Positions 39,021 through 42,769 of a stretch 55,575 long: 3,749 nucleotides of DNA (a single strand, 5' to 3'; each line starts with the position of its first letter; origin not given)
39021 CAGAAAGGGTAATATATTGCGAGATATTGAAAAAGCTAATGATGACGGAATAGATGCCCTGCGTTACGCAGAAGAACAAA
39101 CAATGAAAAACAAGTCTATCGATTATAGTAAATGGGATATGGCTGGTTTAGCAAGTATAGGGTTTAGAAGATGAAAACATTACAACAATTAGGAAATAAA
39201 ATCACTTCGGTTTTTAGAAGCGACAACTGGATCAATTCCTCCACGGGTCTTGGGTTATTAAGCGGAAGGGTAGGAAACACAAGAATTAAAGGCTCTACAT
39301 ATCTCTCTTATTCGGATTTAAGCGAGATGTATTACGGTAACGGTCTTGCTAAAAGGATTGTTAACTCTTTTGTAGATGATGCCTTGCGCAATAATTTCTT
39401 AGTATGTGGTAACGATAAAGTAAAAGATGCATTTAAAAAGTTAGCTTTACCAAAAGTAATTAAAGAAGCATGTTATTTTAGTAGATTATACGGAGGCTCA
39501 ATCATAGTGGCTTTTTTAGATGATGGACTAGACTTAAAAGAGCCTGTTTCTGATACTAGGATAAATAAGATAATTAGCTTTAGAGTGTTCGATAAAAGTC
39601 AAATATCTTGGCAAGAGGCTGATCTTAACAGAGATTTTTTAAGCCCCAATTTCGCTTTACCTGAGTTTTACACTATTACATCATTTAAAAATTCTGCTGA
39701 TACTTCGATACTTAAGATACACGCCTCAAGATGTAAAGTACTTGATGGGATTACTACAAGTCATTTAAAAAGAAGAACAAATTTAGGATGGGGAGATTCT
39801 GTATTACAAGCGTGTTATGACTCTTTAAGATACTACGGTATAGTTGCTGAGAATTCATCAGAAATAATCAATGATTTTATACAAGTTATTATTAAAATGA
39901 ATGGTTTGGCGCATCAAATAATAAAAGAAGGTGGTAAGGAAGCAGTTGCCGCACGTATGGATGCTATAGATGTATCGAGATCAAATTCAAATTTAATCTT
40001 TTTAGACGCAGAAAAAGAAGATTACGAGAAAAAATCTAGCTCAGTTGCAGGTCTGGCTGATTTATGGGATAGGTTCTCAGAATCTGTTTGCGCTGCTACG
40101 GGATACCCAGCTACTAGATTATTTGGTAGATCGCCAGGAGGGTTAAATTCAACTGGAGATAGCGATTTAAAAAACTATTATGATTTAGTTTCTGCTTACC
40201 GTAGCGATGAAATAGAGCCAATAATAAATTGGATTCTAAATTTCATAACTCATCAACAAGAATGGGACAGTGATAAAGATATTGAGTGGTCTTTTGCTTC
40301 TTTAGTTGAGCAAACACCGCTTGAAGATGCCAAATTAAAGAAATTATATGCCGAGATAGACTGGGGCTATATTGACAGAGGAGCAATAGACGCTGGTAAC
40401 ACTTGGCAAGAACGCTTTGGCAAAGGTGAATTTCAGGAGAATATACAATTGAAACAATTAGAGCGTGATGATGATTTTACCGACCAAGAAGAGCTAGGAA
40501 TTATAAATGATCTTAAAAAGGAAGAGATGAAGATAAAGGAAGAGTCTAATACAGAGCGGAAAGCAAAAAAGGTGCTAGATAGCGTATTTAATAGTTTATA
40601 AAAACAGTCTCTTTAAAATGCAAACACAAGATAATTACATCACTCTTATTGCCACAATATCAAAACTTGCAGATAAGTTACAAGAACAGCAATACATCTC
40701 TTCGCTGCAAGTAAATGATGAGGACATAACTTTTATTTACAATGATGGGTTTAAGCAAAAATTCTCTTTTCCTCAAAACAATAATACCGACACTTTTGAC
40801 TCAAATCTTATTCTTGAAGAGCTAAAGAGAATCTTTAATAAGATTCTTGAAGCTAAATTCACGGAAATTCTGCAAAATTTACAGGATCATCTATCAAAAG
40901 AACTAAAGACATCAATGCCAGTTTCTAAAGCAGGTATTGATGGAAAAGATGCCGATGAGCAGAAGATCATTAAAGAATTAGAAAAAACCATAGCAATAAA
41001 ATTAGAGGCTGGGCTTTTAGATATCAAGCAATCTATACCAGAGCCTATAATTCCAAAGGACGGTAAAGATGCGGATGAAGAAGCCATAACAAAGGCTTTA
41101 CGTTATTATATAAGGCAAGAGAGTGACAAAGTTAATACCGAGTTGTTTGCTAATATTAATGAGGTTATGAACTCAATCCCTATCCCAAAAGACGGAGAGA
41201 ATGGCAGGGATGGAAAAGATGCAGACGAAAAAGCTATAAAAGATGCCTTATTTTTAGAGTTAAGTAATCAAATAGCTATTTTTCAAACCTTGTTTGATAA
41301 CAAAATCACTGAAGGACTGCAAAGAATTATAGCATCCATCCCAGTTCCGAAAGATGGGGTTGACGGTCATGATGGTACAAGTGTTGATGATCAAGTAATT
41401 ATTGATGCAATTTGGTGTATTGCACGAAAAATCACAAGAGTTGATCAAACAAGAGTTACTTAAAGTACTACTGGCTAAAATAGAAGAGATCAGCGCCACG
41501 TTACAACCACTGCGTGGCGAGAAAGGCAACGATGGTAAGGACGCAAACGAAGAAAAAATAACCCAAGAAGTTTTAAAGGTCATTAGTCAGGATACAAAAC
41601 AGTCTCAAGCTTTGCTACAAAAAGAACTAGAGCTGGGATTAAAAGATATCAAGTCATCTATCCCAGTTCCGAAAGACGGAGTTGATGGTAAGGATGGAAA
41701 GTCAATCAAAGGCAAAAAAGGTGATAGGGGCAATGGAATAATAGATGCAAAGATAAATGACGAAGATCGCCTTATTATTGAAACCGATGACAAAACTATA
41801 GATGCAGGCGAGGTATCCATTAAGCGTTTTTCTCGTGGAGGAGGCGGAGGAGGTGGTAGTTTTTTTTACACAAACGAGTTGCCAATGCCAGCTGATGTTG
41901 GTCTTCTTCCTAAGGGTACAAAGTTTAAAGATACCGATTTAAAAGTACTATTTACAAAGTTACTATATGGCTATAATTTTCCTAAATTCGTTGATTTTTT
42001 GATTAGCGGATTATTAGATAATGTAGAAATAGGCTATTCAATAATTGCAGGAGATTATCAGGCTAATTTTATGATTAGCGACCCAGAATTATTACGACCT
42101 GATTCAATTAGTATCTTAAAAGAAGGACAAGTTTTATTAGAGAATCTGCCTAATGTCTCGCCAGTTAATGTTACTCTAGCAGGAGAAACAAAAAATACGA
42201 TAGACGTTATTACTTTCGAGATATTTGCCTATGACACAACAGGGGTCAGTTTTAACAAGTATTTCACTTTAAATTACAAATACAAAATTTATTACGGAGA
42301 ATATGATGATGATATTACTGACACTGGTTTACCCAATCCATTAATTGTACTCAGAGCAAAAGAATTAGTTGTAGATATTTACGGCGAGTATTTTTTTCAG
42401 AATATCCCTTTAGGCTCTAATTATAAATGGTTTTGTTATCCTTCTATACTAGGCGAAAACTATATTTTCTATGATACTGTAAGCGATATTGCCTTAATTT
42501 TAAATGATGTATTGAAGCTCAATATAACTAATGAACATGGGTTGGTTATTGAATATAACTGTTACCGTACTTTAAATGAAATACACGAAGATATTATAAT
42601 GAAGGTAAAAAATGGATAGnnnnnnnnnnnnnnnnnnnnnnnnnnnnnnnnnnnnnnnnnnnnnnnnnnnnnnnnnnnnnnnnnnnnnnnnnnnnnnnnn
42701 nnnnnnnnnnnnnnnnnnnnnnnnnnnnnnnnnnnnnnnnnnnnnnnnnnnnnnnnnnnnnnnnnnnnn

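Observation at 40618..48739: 8-kb cargo block inserted between the portal and head-morphogenesis genes: repeat protein, patatin phospholipase and a second set of fibre-like proteins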

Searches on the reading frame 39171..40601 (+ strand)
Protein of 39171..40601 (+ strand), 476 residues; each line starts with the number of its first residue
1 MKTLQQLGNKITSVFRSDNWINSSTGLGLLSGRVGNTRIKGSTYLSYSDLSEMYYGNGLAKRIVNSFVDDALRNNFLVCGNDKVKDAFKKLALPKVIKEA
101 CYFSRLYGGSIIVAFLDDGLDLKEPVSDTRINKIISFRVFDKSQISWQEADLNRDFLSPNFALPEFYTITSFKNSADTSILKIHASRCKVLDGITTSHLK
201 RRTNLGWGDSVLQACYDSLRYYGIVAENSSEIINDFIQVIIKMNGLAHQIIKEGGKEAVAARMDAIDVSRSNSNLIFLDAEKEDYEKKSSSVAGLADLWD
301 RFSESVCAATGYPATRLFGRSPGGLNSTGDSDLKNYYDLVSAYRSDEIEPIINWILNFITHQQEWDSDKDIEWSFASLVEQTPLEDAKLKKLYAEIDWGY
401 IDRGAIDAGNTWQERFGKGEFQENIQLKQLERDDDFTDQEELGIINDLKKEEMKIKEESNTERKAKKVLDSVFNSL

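Call 6: search_protein_families(library=pfam, proteins=[window:39171-40601:+], max_evalue=0.1)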
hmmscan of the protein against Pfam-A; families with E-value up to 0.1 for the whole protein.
window:39171-40601:+ (476 aa): 1 family
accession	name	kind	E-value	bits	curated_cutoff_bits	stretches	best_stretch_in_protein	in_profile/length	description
PF06381.16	Phage_portal_3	-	3.8e-78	263.1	33.8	1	50-397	3-355/357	Phage portal protein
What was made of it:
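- Checked: Portal: 39171-40601 (PF06381, 3.8e-78, call 6).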

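Call 7: search_protein_families(library=phrogs, proteins=[window:39171-40601:+], max_evalue=0.01)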
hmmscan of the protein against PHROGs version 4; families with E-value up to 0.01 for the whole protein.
window:39171-40601:+ (476 aa): 7 families
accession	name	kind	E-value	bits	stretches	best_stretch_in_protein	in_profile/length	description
phrog_146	-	head and packaging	1.5e-101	342.1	1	11-448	18-458/587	portal protein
phrog_15528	-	head and packaging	2e-46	159.8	1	45-448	61-480/794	portal protein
phrog_12751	-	unknown function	2.6e-30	106.6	1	200-376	3-179/283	-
phrog_15615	-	head and packaging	7.9e-22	78.6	1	34-210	16-193/194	virion structural protein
phrog_220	-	head and packaging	3.4e-19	69.4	1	23-427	29-448/1338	minor head protein and DNA pilot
phrog_30637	-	unknown function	9.6e-12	44.6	1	199-415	22-237/1119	-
phrog_4660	-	head and packaging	7.2e-06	25.6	1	306-409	369-470/765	minor head protein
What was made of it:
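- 39171..40601 (+): Portal gene, the upstream boundary of the block. PF06381, 3.8e-78; phrog_146, 1.5e-101 (calls 6, 7)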

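Call 8: search_dna_similar(query=window:39171-40601:+, collection=phages, mode=protein, max_rows=25)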
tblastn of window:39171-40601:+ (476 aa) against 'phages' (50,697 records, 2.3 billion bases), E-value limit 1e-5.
Records with a match: 1602; places in all: 1607; records where one place covers at least 80% of the query: 418.
Best place of each record, by identity: <60% 1602.
By first word of the organism name: Klebsiella 478; Escherichia 338; Vibrio 268; Acinetobacter 93; Xanthomonas 39; Shigella 33; Aeromonas 31; Salmonella 27; Erwinia 26; Yersinia 26; and 50 more.
By host as written in the record: - 366; Klebsiella pneumoniae 215; Escherichia coli 98; Acinetobacter baumannii 44; Escherichia coli DSM 12242 43; Escherichia coli K-12 MG1655 35; Campylobacter jejuni 19; Vibrio cyclitrophicus 16; and 370 more.
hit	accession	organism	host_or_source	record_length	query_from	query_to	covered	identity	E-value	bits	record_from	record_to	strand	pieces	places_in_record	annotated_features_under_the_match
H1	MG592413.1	Vibrio phage 1.029.O._10N.261.55.A7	Vibrio sp.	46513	7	462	96%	26.7%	7e-33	138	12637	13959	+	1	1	coil containing protein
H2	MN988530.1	Rhizobium phage RHph_N17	Rhizobium phaseoli R630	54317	6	395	82%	30.3%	1e-37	152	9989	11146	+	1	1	putative portal protein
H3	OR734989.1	Vibrio phage vB_VpP_1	Vibrio parahaemolyticus ATCC17802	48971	13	457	93%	26.5%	1e-35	146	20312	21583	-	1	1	coil containing protein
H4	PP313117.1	Xanthomonas phage Kintu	Xanthomonas vasicola pv. musacearum ...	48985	19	415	83%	29.5%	3e-33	139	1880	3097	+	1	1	hypothetical protein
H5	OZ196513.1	Vibrio phage D93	Seawater and oysters mix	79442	13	447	91%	26.9%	5e-26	118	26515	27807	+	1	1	portal protein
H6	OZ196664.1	Vibrio phage D71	Seawater and oysters mix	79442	13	447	91%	26.9%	5e-26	118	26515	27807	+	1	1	portal protein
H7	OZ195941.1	Vibrio phage D81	Seawater and oysters mix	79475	13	447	91%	26.9%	5e-26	118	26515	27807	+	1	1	portal protein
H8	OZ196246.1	Vibrio phage D82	Seawater and oysters mix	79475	13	447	91%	26.9%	5e-26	118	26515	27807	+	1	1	portal protein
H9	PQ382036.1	Acinetobacter phage vB_AbaSI_5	Acinetobacter baumannii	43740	52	469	88%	28.0%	1e-23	110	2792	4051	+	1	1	DUF1073 domain-containing protein | minor capsid protein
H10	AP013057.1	Edwardsiella phage PEi21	Edwardsiella ictaluri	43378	6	434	90%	27.0%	9e-34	141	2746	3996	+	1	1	putative portal protein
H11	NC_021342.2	Edwardsiella phage PEi21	Edwardsiella ictaluri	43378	6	434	90%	27.0%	9e-34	141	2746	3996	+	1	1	portal protein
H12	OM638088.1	Stenotrophomonas phage CUB19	Stenotrophomonas maltophilia STM-19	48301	19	395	79%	30.3%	9e-35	144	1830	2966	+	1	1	portal protein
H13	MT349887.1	Acinetobacter phage 5W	Acinetobacter baumannii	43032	52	440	82%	29.3%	5e-24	112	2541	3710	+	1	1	hypothetical protein (x2)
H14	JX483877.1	Rhizobium phage RHEph05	Rhizobium etli GR56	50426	6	395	82%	29.1%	4e-36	148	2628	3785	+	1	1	putative head protein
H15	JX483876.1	Rhizobium phage RHEph04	Rhizobium etli GR56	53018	6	395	82%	29.1%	4e-36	148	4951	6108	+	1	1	putative head protein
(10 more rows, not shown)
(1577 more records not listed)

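Call 83: get_annotated_region(hit=H2, flank=5000)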
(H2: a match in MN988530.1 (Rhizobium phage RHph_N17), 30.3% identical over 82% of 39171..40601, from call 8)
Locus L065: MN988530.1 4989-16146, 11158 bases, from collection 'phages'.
description: Rhizobium phage RHph_N17, complete genome.
organism: Rhizobium phage RHph_N17 (NCBI taxid 2509742)
taxonomy: Viruses; Duplodnaviria; Heunggongvirae; Uroviricota; Caudoviricetes; Kleczkowskavirus
host: Rhizobium phaseoli R630; source: agricultural lands; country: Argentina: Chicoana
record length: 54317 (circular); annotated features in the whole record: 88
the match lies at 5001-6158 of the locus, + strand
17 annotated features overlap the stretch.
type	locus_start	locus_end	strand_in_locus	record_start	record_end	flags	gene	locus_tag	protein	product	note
CDS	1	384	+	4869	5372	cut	-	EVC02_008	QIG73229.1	hypothetical protein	-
CDS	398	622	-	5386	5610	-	-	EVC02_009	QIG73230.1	hypothetical protein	-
CDS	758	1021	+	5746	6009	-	-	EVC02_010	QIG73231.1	hypothetical protein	-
CDS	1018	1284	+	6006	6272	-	-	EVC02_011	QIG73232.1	hypothetical protein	-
CDS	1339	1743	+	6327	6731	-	-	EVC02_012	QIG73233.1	hypothetical protein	-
CDS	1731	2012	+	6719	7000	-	-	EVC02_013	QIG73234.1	hypothetical protein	-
CDS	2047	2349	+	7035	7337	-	-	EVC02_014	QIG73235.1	hypothetical protein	-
CDS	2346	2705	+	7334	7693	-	-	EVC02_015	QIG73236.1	hypothetical protein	-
CDS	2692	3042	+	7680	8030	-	-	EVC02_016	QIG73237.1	hypothetical protein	-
CDS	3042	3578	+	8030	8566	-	-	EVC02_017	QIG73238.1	metal-dependent phosphohydrolase domain-containing protein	-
CDS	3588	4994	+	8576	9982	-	-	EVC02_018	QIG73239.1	terminase large subunit protein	GO_process: GO:0006323 - DNA packaging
CDS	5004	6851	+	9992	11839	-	-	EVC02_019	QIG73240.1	putative portal protein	-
CDS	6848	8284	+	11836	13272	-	-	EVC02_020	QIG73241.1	head morphogenesis protein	-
CDS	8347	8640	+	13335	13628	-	-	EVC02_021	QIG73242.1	hypothetical protein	-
CDS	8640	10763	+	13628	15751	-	-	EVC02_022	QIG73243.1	hypothetical protein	-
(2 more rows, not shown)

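Call 84: get_annotated_region(hit=H10, flank=5000)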
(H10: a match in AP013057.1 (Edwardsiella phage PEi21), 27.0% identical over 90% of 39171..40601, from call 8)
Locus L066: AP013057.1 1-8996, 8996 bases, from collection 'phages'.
description: Edwardsiella phage PEi21 DNA, complete genome.
organism: Edwardsiella phage PEi21 (NCBI taxid 1325372)
taxonomy: Viruses; Duplodnaviria; Heunggongvirae; Uroviricota; Caudoviricetes; Yokohamavirus; Yokohamavirus PEi21
host: Edwardsiella ictaluri; source: -; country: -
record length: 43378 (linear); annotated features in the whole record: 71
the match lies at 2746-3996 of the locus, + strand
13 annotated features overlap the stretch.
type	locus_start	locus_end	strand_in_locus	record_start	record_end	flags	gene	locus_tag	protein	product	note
CDS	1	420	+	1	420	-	-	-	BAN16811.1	phage terminase, small subunit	PEi21_ORF-1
CDS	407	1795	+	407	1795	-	-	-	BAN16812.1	phage terminase, large subunit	PEi21_ORF-2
CDS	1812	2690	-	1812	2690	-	-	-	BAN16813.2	hypothetical protein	PEi21_ORF-3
CDS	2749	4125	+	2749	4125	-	-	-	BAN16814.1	putative portal protein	PEi21_ORF-4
CDS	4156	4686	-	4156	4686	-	-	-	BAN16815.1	hypothetical protein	PEi21_ORF-5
CDS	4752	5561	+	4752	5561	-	-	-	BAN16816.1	putative head protein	PEi21_ORF-6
CDS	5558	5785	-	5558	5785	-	-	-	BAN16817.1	hypothetical protein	PEi21_ORF-7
CDS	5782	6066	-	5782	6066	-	-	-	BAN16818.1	hypothetical protein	PEi21_ORF-8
CDS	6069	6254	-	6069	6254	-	-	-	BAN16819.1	hypothetical protein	PEi21_ORF-9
CDS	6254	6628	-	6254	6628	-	-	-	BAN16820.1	hypothetical protein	PEi21_ORF-10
CDS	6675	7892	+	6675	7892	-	-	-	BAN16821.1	hypothetical protein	PEi21_ORF-11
CDS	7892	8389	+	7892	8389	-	-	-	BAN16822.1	hypothetical protein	PEi21_ORF-12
CDS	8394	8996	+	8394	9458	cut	-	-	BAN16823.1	putative major capsid protein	PEi21_ORF-13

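Call 103: find_related_loci(query=A9, collection=viral_contigs, flank=10000)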
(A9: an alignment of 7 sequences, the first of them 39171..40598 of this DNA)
Query A9 (476 aa) in viral_contigs; peptide patterns used: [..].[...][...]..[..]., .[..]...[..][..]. (x = any residue, [..] = any of these).
193 stretches matched a pattern; 47 encode a relative of the query (tblastn E <= 1e-3); 47 distinct loci.
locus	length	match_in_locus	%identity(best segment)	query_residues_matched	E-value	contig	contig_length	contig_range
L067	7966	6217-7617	67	1-476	0e+0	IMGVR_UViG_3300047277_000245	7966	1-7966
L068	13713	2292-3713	56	1-472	0e+0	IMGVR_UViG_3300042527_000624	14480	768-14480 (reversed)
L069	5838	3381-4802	56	1-472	0e+0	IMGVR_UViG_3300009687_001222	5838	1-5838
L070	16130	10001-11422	56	1-472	0e+0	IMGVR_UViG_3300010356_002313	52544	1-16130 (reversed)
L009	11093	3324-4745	55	1-472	1e-179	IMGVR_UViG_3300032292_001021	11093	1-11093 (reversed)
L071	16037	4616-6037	55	1-472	1e-179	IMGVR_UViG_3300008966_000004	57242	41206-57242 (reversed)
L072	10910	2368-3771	52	9-476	2e-160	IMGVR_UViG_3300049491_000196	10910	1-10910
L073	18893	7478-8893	50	6-472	5e-155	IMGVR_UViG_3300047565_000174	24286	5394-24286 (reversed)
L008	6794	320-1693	51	16-476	4e-155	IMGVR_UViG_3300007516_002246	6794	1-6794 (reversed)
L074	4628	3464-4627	54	16-404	4e-146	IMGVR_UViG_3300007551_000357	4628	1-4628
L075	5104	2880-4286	47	11-476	2e-138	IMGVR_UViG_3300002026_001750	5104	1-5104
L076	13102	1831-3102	51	16-440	5e-137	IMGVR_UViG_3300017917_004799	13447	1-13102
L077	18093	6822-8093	51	16-440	5e-137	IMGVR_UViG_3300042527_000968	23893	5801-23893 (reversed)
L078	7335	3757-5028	51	16-440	5e-137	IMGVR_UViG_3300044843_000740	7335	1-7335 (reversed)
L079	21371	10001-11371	50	11-474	1e-154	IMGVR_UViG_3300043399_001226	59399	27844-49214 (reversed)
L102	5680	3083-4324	34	10-419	7e-74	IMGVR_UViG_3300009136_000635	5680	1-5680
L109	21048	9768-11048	28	5-427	2e-36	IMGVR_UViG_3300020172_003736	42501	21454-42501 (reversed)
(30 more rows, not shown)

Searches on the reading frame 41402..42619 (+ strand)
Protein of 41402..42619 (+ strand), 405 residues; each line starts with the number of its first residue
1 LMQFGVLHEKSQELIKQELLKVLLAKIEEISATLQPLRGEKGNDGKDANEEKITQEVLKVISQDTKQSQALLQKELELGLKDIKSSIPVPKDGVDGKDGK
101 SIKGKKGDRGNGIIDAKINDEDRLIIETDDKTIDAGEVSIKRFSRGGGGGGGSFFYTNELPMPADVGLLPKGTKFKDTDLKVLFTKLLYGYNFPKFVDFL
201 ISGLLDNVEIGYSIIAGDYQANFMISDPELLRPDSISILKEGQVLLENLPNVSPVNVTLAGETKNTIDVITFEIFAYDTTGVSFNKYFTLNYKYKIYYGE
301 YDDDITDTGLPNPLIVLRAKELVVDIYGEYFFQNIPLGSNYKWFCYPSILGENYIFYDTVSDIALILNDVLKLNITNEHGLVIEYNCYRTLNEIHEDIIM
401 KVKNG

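Call 6: search_protein_families(library=pfam, proteins=[window:41402-42619:+], max_evalue=0.1)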
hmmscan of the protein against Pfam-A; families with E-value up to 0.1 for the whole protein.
window:41402-42619:+ (405 aa): 0 families

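Call 7: search_protein_families(library=phrogs, proteins=[window:41402-42619:+], max_evalue=0.01)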
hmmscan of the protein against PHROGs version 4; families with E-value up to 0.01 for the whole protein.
window:41402-42619:+ (405 aa): 0 families

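Call 93: search_protein_families(library=padloc, proteins=[window:41402-42619:+], max_evalue=0.001)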
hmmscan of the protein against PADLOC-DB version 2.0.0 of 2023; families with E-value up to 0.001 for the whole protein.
window:41402-42619:+ (405 aa): 0 families

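Call 94: search_protein_families(library=ncbifam, proteins=[window:41402-42619:+], max_evalue=0.001)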
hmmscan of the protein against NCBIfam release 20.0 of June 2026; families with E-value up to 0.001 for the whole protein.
window:41402-42619:+ (405 aa): 0 families
